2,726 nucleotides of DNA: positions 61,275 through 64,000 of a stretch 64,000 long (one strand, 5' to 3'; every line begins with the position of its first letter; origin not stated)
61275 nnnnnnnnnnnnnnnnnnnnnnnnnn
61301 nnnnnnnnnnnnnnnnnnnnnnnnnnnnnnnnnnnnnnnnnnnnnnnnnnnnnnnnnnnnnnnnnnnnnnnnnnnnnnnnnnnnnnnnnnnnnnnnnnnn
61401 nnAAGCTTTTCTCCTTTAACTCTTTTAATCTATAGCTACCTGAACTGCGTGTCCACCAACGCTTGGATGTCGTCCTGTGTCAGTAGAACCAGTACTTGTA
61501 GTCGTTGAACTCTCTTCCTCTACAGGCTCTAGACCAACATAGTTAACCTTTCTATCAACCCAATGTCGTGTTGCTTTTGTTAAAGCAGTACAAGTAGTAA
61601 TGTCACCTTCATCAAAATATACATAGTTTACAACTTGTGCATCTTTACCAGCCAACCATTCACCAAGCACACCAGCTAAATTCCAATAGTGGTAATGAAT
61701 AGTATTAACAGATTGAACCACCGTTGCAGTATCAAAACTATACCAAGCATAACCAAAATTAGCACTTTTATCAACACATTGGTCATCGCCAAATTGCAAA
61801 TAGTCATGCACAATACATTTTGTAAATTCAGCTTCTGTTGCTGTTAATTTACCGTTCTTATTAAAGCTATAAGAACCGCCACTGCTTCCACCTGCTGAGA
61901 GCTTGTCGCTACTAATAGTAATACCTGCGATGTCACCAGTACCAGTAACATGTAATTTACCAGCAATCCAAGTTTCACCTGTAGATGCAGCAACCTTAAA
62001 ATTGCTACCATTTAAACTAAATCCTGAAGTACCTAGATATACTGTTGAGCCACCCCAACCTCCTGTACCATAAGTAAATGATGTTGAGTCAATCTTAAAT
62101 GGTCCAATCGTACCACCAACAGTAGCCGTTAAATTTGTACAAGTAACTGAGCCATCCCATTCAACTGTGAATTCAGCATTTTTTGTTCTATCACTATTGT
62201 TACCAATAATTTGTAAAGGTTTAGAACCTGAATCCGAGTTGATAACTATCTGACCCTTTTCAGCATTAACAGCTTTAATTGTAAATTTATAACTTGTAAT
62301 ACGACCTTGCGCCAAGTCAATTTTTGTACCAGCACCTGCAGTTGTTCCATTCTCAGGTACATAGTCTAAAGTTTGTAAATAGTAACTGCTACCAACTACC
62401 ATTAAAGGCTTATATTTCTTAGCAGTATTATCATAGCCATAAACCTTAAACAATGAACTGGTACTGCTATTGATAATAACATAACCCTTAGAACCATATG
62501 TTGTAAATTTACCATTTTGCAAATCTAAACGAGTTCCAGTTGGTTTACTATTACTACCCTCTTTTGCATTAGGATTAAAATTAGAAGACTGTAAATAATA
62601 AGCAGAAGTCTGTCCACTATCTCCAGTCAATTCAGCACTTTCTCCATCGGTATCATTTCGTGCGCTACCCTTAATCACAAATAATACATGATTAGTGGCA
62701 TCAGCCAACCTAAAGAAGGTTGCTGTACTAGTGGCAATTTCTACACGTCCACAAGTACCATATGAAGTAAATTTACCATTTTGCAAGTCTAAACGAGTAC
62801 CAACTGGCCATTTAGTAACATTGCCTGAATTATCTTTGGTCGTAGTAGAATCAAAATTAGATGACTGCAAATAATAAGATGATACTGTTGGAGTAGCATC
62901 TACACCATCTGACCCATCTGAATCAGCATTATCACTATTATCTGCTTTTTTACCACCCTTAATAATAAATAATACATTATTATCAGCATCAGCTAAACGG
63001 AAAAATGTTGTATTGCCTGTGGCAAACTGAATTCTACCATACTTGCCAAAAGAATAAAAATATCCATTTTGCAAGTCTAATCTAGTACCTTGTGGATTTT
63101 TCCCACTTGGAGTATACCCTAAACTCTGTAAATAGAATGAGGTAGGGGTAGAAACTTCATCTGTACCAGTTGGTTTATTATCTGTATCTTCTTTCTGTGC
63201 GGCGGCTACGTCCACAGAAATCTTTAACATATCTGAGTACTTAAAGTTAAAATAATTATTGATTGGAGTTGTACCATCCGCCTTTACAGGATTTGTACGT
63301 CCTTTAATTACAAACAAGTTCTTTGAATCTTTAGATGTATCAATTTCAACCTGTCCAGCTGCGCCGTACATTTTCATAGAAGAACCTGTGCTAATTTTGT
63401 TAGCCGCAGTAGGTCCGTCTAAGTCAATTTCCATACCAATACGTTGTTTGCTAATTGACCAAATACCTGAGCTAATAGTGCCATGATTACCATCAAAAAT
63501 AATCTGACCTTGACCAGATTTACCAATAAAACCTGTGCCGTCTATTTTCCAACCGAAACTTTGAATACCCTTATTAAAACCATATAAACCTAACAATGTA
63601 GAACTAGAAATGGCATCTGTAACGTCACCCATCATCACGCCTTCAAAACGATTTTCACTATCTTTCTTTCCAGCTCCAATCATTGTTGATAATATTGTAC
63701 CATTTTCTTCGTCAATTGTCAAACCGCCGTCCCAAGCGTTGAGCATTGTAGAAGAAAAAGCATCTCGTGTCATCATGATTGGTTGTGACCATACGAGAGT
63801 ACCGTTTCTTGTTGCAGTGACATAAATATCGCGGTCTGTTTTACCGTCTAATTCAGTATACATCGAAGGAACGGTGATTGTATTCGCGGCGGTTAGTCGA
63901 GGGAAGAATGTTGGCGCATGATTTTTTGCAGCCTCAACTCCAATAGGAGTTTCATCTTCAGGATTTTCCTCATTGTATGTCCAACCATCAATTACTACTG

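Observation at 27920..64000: About 36 kb of consecutive giant tail-fibre / receptor-binding-like genes in terminator-delimited units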

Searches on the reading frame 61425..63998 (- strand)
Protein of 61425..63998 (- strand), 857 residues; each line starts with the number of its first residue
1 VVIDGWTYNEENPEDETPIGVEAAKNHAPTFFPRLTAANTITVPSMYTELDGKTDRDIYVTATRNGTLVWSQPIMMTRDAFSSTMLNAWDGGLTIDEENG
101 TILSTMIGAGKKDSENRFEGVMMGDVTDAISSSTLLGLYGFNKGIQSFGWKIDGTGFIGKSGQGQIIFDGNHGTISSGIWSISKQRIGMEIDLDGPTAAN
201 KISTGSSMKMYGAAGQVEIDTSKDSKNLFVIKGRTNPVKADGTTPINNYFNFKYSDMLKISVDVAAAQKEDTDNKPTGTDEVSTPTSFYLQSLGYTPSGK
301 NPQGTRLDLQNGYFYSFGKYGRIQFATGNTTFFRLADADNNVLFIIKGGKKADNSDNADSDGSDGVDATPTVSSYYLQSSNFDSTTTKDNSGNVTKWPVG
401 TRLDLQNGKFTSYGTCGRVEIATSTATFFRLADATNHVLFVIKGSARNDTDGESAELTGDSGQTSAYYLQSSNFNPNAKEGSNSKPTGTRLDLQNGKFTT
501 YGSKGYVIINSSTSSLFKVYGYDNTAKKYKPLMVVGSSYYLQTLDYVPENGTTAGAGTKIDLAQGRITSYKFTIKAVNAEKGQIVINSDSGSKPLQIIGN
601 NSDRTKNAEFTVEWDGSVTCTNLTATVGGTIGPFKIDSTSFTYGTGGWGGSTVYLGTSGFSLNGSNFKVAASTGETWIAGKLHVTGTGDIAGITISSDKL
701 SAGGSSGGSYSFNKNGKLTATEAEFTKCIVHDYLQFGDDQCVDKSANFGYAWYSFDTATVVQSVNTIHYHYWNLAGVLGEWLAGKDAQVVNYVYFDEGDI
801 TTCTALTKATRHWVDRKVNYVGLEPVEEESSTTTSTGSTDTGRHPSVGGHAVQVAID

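Call 5: search_protein_families(library=pfam, proteins=[window:61425-63863:-], max_evalue=0.01)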
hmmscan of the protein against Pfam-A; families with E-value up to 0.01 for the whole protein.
window:61425-63863:- (812 aa): 0 families

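Call 7: search_protein_families(library=phrogs, proteins=[window:61425-63863:-], max_evalue=0.01)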
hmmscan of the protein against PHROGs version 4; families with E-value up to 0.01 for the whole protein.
window:61425-63863:- (812 aa): 0 families

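Call 18: search_dna_similar(query=window:61425-63863:-, collection=phages, mode=protein, max_rows=25, max_evalue=0.001)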
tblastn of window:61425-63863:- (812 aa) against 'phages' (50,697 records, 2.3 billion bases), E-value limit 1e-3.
Records with a match: 1; places in all: 1; records where one place covers at least 80% of the query: 0.
Best place of each record, by identity: <60% 1.
By first word of the organism name: Phage 1.
By host as written in the record: - 1.
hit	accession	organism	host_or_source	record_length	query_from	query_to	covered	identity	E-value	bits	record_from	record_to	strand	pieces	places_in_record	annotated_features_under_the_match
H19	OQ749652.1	Phage Phass-1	human gut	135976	34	133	12%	36.7%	5e-9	66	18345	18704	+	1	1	hypothetical protein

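Call 23: find_encoding_contigs(protein=window:61425-63863:-, flank=10000, max_places=6)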
Protein window:61425-63863:- (812 aa): no gene with exactly this product is on record in the collection.
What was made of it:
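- Tried and rejected: An exact-sequence look-up of the window-edge protein found no record (call 23).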

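Call 79: search_protein_families(library=ncbifam, proteins=[window:61425-63998:-], max_evalue=0.05)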
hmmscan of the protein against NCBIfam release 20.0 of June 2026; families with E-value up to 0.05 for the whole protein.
window:61425-63998:- (857 aa): 0 families
